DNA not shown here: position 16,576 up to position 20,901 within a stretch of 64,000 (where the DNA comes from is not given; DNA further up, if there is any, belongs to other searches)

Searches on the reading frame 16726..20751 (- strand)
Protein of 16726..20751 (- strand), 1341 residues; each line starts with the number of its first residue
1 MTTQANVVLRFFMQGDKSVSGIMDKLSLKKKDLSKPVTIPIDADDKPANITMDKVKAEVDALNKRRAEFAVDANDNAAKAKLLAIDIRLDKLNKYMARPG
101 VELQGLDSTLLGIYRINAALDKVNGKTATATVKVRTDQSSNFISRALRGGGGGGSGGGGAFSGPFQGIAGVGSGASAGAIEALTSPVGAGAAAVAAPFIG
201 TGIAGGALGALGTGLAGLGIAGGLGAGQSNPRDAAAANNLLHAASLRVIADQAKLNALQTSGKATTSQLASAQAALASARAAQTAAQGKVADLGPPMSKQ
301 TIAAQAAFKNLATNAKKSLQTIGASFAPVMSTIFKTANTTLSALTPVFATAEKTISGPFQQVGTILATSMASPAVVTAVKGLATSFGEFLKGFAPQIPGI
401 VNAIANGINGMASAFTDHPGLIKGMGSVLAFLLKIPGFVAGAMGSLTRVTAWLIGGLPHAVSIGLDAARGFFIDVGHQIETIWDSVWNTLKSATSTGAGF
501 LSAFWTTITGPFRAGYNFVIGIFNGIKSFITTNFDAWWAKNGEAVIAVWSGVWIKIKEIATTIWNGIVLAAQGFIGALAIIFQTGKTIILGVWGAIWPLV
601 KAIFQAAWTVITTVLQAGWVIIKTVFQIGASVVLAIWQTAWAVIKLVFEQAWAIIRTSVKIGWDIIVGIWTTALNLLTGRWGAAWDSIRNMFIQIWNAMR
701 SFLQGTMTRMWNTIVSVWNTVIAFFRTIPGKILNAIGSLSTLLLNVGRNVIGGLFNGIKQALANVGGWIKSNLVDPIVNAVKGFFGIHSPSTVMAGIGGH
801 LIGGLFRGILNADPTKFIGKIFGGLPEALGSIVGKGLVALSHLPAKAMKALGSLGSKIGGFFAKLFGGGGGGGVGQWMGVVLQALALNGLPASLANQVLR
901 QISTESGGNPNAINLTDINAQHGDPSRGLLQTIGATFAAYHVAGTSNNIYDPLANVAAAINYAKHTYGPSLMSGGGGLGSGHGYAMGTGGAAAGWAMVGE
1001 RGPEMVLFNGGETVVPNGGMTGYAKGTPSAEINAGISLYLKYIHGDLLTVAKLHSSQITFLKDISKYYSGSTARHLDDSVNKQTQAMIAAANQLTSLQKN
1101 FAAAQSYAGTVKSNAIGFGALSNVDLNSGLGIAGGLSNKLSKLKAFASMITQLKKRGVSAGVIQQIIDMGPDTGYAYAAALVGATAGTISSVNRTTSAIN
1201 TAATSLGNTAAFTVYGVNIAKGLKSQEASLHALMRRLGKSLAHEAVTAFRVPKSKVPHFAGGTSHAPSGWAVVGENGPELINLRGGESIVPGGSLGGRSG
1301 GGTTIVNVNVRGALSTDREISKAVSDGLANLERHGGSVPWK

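Call 55: search_protein_families(library=phrogs, proteins=[window:16726-20751:-])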
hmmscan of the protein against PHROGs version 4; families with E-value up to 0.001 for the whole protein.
window:16726-20751:- (1341 aa): 25 families
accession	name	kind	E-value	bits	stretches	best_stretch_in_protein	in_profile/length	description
phrog_58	-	tail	2.3e-47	163.1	1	48-1015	188-1214/1544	tail length tape measure protein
phrog_167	-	tail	1.4e-43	149.9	1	867-1006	1296-1436/1555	tail length tape measure protein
phrog_5448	-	tail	1.9e-40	138.8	2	869-987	2589-2706/3103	tail length tape measure protein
phrog_4070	-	tail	6.9e-40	138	2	868-1006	738-877/989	tail length tape measure protein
phrog_5493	-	tail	4.4e-31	109.1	1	241-811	489-1011/1102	tail length tape measure protein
phrog_8537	-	unknown function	9.7e-31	108.4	1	867-1006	131-272/384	-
phrog_305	-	tail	9.9e-24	85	2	556-810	491-735/1001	tail length tape measure protein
phrog_7025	-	tail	5.3e-23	81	1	869-1013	2339-2482/2880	tail length tape measure protein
phrog_11489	-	unknown function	1.6e-21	77.2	1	868-970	1472-1570/1717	-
phrog_4372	-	tail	1.5e-19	70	2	546-1205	1124-1564/1681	tail length tape measure protein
phrog_1272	-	tail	2e-19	69.9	2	276-721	555-1011/1606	tail length tape measure protein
phrog_4197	-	tail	4.9e-19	68.6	1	866-1008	1433-1576/1783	tail length tape measure protein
phrog_4200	-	tail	7.9e-17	62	1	402-793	155-561/732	tail length tape measure protein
phrog_3547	-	tail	3.1e-15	56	1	772-1035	1228-1512/1767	tail length tape measure protein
phrog_8927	-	tail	3.7e-14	52.8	1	307-783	403-863/1619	tail length tape measure protein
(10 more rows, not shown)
